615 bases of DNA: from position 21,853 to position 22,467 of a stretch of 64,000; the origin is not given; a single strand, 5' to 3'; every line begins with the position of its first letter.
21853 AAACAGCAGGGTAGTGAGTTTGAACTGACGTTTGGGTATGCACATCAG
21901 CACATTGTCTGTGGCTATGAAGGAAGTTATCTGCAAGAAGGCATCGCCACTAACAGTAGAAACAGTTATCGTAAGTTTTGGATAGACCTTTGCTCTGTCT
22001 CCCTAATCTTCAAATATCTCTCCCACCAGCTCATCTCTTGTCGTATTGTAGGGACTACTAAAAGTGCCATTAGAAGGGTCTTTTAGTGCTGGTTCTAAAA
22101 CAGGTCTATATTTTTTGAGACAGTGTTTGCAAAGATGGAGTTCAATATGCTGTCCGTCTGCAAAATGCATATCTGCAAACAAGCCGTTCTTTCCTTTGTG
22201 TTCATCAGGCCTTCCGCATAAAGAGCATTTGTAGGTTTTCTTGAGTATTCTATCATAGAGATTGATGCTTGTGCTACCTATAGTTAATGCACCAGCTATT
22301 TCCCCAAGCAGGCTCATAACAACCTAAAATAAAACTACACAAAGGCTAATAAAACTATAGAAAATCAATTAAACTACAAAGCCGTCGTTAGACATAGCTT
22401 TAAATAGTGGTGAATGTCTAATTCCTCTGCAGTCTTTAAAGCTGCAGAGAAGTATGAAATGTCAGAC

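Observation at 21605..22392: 768-bp AT-rich insertion with perfect 14-bp terminal inverted repeats and a 9-bp near-duplication, but no transposase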

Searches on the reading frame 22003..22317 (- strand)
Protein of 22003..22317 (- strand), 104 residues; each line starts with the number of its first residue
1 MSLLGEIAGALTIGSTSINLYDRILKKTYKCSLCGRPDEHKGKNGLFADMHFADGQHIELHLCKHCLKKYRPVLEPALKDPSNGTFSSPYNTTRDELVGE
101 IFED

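Call 32: find_encoding_contigs(protein=window:22003-22317:-, flank=5000, max_places=10)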
Protein window:22003-22317:- (104 aa): 2 contigs read that carry it; 2 places shown.
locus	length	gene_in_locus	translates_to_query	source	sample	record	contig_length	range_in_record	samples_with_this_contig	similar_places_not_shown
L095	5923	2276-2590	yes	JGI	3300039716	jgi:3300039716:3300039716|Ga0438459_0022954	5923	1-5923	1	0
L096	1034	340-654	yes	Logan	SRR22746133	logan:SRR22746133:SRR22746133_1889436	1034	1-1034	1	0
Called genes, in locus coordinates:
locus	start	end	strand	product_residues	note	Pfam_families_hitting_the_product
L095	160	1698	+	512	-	PF14321:DUF4382 (weak)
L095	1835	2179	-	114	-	PF01938:TRAM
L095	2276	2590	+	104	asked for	-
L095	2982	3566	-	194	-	-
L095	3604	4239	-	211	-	PF00702:Hydrolase, PF13419:HAD_2, PF13242:Hydrolase_like (weak)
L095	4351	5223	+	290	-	PF09810:Exo5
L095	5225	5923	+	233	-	?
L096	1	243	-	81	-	?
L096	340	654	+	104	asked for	-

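Call 46: find_homologous_proteins(query=window:22006-22317:-, max_evalue=0.01)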
Query window:22006-22317:- (104 aa): 5 proteins with E <= 0.01 among 10 candidates.
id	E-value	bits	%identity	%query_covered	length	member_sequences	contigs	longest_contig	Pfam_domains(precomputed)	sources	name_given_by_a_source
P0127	1.1e-65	236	100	100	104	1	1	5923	-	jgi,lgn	jgi:hypothetical protein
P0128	2.0e-48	181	77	100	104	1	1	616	-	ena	-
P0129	6.5e-47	176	73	100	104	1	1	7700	-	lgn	-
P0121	1.5e-36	143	59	99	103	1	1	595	-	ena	-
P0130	1.1e-23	101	58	68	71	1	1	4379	-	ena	-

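Call 47: find_encoding_contigs(protein=P0129, flank=8000, max_places=5)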
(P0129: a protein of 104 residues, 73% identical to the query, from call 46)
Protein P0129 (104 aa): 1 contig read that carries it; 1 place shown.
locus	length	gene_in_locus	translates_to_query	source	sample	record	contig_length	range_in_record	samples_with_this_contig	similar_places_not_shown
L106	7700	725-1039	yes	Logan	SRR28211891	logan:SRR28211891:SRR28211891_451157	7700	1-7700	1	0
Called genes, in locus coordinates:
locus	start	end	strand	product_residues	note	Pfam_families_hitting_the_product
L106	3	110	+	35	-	?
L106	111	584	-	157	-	PF09821:AAA_assoc_C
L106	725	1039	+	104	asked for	-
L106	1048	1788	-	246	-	PF12698:ABC2_membrane_3 (weak), PF01061:ABC2_membrane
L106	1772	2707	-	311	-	PF00005:ABC_tran, PF13175:AAA_15 (faint), PF13304:AAA_21 (weak)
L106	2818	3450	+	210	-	PF00300:His_Phos_1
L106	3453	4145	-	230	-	PF18760:ART-PolyVal (weak)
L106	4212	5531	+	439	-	PF00324:AA_permease, PF03845:Spore_permease (weak), PF13520:AA_permease_2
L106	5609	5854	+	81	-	-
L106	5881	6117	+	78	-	-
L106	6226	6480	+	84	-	PF26688:RHH_12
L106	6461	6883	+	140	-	PF01850:PIN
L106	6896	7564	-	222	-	-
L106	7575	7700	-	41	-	?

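Call 48: find_encoding_contigs(protein=P0130, flank=8000, max_places=5)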
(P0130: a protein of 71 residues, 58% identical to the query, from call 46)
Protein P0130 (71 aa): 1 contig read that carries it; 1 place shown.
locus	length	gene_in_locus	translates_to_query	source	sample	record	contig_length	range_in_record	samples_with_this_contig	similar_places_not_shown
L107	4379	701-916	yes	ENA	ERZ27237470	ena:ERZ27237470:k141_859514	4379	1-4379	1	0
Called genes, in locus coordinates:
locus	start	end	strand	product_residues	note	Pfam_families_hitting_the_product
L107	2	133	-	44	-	?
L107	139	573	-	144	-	PF13384:HTH_23, PF13518:HTH_28 (weak), PF13551:HTH_29, PF13565:HTH_32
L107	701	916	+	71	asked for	-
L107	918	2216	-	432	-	PF01609:DDE_Tnp_1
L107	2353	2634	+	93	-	-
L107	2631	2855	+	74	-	PF04703:FaeA (weak), PF08279:HTH_11 (weak)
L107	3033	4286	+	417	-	PF01555:N6_N4_Mtase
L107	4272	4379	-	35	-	?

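Call 49: find_encoding_contigs(protein=P0128, flank=8000, max_places=5)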
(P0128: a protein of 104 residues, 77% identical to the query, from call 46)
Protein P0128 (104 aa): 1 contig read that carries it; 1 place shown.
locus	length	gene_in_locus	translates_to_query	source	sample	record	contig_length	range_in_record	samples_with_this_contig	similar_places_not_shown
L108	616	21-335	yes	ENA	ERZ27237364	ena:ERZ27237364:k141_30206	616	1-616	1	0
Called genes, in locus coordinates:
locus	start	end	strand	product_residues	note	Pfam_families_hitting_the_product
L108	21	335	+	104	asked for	-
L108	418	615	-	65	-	?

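Call 61: search_protein_families(library=ncbifam, proteins=[L107:918-2216:-, L107:139-573:-, window:22006-22317:-], max_evalue=0.01)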
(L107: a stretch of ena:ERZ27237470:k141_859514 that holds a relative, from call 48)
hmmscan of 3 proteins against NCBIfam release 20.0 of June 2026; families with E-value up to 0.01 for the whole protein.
L107:918-2216:- (432 aa): 8 families
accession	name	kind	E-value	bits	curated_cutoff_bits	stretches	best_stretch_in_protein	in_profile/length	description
NF033579.1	transpos_IS5_2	equivalog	1.9e-37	129.3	140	1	122-413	2-287/289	IS5 family transposase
NF033551.1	transpos_IS1182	equivalog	1.1e-13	51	270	1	267-347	269-348/488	IS1182 family transposase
NF033593.1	transpos_ISNCY_1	equivalog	7.1e-09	34.8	325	1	276-416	311-442/444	ISNCY family transposase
NF033578.1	transpos_IS5_1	equivalog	4.5e-06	26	275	1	267-416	285-416/419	IS5 family transposase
NF033580.1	transpos_IS5_3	equivalog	4.6e-06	26.4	110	1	232-346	87-208/258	IS5 family transposase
NF033581.1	transpos_IS5_4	equivalog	0.0017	17.8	140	1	261-359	147-238/285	IS5 family transposase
NF033592.1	transpos_IS4_1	equivalog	0.0019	17.4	115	0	237-320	109-188/332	IS4 family transposase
NF033559.2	transpos_IS1634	equivalog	0.0031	16.6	100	0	239-336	136-236/483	IS1634 family transposase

L107:139-573:- (144 aa): 3 families
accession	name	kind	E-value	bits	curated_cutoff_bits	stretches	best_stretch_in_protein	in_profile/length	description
NF033545.0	transpos_IS630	equivalog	6e-20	71.9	100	1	31-139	2-108/299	IS630 family transposase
NF033577.2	transpos_IS481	equivalog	1.1e-05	25.1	224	1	31-113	2-86/284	IS481 family transposase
NF033594.2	transpos_ISNCY_2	equivalog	0.0031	16.7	250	1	38-140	7-104/368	ISNCY family transposase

window:22006-22317:- (104 aa): 0 families

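Call 69: find_homologous_proteins(query=L107:918-2216:-, max_evalue=1e-20)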
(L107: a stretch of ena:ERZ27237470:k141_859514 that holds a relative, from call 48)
Query L107:918-2216:- (432 aa): 2685 proteins with E <= 1e-20 among 5276 candidates; the best 120 are listed.
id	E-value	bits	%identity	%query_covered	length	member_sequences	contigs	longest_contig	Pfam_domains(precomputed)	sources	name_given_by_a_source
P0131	3.3e-223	759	78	100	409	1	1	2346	PF01609.28,PF04434.23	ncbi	-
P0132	5.2e-214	728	77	98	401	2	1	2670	PF01609.28,PF04434.23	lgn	-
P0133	6.9e-213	725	77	98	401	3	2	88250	PF01609.28,PF04434.23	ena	-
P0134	5.1e-210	715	76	98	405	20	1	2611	PF01609.28,PF04434.23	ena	-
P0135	7.0e-210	715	76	98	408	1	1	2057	PF01609.28,PF04434.23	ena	-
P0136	1.2e-208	711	76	98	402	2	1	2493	PF01609.28,PF04434.23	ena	-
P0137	7.5e-208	708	76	97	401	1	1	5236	PF01609.28,PF04434.23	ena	-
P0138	7.6e-207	705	75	98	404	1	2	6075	PF01609.28,PF04434.23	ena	-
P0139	1.5e-206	704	71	100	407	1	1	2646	PF01609.28,PF04434.23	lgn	-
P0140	2.0e-206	704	75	97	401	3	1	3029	PF01609.28,PF04434.23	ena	-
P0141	3.3e-205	700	75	98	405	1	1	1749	PF01609.28,PF04434.23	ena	-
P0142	1.0e-198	678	69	99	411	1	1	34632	PF01609.28,PF04434.23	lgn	-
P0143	1.4e-195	668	68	100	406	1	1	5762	PF01609.28,PF04434.23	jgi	-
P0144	6.0e-195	666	72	97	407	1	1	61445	PF01609.28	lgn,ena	-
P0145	1.1e-192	658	69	98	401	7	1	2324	PF01609.28,PF04434.23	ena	-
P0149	7.5e-187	639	94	68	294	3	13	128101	PF01609.28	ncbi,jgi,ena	jgi:transposase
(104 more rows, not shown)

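Call 70: find_encoding_contigs(protein=P0133, flank=4000, max_places=6)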
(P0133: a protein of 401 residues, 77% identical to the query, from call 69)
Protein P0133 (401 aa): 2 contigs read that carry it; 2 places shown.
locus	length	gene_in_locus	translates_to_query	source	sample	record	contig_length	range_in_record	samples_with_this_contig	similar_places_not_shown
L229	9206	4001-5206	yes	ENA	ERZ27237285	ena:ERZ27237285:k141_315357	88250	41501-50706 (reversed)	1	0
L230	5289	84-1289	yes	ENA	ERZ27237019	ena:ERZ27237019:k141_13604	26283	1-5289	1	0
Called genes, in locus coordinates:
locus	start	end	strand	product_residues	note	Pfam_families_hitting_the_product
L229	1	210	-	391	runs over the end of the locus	PF27126:NmeDI_C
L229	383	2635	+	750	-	PF02384:N6_Mtase, PF07669:Eco57I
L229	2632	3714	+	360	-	PF01420:Methylase_S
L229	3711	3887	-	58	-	-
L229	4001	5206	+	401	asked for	PF04434:SWIM (weak), PF01609:DDE_Tnp_1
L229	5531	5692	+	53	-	-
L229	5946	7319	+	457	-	PF01751:Toprim (weak), PF13155:Toprim_2 (weak), PF13662:Toprim_4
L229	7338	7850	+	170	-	PF01243:PNPOx_N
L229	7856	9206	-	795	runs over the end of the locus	PF00275:EPSP_synthase, PF01264:Chorismate_synt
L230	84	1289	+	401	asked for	PF04434:SWIM (weak), PF01609:DDE_Tnp_1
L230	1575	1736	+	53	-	-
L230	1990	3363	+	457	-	PF01751:Toprim (weak), PF13155:Toprim_2 (weak), PF13662:Toprim_4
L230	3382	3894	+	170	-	PF01243:PNPOx_N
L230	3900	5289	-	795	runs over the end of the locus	PF00275:EPSP_synthase, PF01264:Chorismate_synt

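Call 71: find_encoding_contigs(protein=P0149, flank=4000, max_places=10)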
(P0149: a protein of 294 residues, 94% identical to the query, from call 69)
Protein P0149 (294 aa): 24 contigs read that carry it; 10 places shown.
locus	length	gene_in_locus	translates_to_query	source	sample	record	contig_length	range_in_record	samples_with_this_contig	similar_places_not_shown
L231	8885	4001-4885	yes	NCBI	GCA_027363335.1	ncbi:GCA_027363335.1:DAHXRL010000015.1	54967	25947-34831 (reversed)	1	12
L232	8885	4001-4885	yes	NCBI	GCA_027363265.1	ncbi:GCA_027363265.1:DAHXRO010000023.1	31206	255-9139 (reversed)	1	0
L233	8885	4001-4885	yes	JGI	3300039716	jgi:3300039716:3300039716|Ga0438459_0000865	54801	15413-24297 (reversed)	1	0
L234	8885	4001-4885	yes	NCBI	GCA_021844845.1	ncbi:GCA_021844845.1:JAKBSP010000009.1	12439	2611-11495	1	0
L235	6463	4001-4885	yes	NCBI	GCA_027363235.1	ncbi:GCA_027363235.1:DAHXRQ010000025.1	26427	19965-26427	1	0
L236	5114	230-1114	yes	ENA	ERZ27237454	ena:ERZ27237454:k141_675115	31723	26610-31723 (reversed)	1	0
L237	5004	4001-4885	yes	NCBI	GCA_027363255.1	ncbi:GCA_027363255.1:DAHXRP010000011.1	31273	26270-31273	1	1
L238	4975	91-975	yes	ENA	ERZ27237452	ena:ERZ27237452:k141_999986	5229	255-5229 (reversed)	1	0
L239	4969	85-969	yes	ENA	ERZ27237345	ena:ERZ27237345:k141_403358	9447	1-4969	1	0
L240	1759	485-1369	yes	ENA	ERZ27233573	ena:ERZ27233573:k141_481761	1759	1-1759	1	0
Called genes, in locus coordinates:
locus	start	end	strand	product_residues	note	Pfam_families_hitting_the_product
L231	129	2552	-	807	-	PF03104:DNA_pol_B_exo1, PF13482:RNase_H_2 (faint), PF10108:DNA_pol_B_exo2, PF00136:DNA_pol_B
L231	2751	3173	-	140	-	-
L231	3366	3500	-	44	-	-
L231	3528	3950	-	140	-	-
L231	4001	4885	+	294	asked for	PF01609:DDE_Tnp_1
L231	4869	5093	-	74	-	-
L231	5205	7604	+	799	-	PF02771:Acyl-CoA_dh_N, PF00441:Acyl-CoA_dh_1, PF09317:ACDH_C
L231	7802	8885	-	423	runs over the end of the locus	PF13173:AAA_14, PF13635:DUF4143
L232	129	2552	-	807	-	PF03104:DNA_pol_B_exo1, PF13482:RNase_H_2 (faint), PF10108:DNA_pol_B_exo2, PF00136:DNA_pol_B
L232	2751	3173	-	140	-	-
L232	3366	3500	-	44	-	-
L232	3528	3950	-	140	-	-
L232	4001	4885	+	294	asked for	PF01609:DDE_Tnp_1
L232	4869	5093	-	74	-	-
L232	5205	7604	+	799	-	PF02771:Acyl-CoA_dh_N, PF00441:Acyl-CoA_dh_1, PF09317:ACDH_C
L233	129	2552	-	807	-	PF03104:DNA_pol_B_exo1, PF13482:RNase_H_2 (faint), PF10108:DNA_pol_B_exo2, PF00136:DNA_pol_B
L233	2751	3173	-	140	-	-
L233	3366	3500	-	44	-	-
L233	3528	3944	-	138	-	-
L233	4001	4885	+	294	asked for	PF01609:DDE_Tnp_1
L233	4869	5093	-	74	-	-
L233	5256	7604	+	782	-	PF02771:Acyl-CoA_dh_N, PF00441:Acyl-CoA_dh_1, PF09317:ACDH_C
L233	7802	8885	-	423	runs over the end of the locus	PF13173:AAA_14, PF13635:DUF4143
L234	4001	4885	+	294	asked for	PF01609:DDE_Tnp_1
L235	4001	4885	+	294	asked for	PF01609:DDE_Tnp_1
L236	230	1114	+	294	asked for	PF01609:DDE_Tnp_1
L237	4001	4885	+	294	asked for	PF01609:DDE_Tnp_1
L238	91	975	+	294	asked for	PF01609:DDE_Tnp_1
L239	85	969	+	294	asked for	PF01609:DDE_Tnp_1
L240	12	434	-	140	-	-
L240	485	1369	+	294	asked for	PF01609:DDE_Tnp_1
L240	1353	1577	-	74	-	-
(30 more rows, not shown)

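Call 79: search_solved_structures(query=A2, max_evalue=10)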
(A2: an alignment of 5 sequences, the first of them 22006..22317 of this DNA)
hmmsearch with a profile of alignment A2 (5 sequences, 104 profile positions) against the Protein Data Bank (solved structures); distinct sequences matched with E-value up to 10: 6.
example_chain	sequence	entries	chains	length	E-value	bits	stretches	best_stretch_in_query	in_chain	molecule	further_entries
8wtb_B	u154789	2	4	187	0.26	15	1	47-69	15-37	Protein-arginine kinase activator protein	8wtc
8d7z_C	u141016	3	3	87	0.3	14.8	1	6-69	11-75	DNA-binding protein Ikaros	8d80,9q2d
9y7d_C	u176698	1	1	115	0.65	13.7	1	6-69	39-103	DNA-binding protein Ikaros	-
4v4n_Ad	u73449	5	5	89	1.1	13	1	17-70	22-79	50S ribosomal protein L34E | Large ribosomal subunit protein eL34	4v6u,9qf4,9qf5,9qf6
9ygm_Lc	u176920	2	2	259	1.8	12.3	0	36-77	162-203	60S ribosomal protein uL30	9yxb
9jzt_A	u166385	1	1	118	3.9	11.2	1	27-76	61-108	Zinc finger and BTB domain-containing protein 20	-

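Call 80: search_protein_families(library=phrogs, proteins=[window:22006-22317:-, L231:4869-5093:-], max_evalue=1)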
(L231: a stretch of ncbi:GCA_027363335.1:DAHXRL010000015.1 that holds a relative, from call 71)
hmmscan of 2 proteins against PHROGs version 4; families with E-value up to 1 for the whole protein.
window:22006-22317:- (104 aa): 3 families
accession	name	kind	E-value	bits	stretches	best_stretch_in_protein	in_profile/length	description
phrog_32676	-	unknown function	0.011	16.7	1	26-75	7-56/98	-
phrog_24932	-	unknown function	0.072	13.8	1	26-70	2-47/53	-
phrog_5435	-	unknown function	0.29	12.4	1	52-69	49-66/96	-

L231:4869-5093:- (74 aa): 8 families
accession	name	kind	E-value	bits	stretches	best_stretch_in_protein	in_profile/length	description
phrog_6107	-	unknown function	0.0005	20.9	1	43-56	1-14/58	-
phrog_25463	-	unknown function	0.0096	16.6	1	11-56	4-47/207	-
phrog_15735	-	unknown function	0.012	16.7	1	31-58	14-41/41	-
phrog_1271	-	DNA, RNA and nucleotide metabolism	0.043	14.2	1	6-56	152-188/361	HNH endonuclease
phrog_5602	-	unknown function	0.055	14.1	1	11-56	20-53/60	-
phrog_1305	-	DNA, RNA and nucleotide metabolism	0.11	12.9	1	11-52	18-56/226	DNA binding protein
phrog_20611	-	unknown function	0.2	12.8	0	1-24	1-24/71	-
phrog_1467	-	unknown function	0.27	11.8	1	11-58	167-204/226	-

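Call 88: predict_structure(alignment_id=A2)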
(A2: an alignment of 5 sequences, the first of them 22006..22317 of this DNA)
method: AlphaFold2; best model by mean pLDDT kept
length: 104 residues; sequences in the alignment: 5
mean_pLDDT: 57.8   pTM: 0.44
mean pLDDT of the five models: 57.8, 57.2, 56.8, 56.1, 54.1
residues with pLDDT >= 90: 0; 70-90: 20; 50-70: 56; < 50: 28
segments of 3 or more residues with pLDDT < 50: 1-27
pLDDT, mean of each block of 10 residues (from residue 1): 33 36 49 66 61 66 74 70 62 62 57
secondary structure, 60 per line:
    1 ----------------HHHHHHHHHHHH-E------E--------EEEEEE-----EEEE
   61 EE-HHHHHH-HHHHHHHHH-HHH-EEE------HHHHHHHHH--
elements in order: H17-28 E46-51 E57-62 H64-69 H71-79 E85-87 H94-102

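Call 90: search_protein_families(library=ncbifam, proteins=[L229:4001-5203:+], max_evalue=0.00001)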
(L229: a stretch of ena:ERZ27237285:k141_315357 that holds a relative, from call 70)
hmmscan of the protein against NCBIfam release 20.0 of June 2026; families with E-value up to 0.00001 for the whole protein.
L229:4001-5203:+ (401 aa): 3 families
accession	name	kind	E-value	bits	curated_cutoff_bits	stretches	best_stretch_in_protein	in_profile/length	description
NF033579.1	transpos_IS5_2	equivalog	1.9e-36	126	140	1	93-383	3-287/289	IS5 family transposase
NF033551.1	transpos_IS1182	equivalog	1.5e-13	50.5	270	1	237-318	269-349/488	IS1182 family transposase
NF033593.1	transpos_ISNCY_1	equivalog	1e-07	31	325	1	246-386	311-442/444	ISNCY family transposase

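Call 96: find_related_loci(query=L229:4001-5203:+, collection=viral_contigs, flank=2500)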
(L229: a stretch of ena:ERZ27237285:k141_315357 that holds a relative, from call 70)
Query L229:4001-5203:+ (401 aa) in viral_contigs; peptide patterns used: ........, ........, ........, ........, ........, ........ (x = any residue, [..] = any of these).
4 stretches matched a pattern, but none encodes a relative of the query by tblastn (E <= 1e-3).
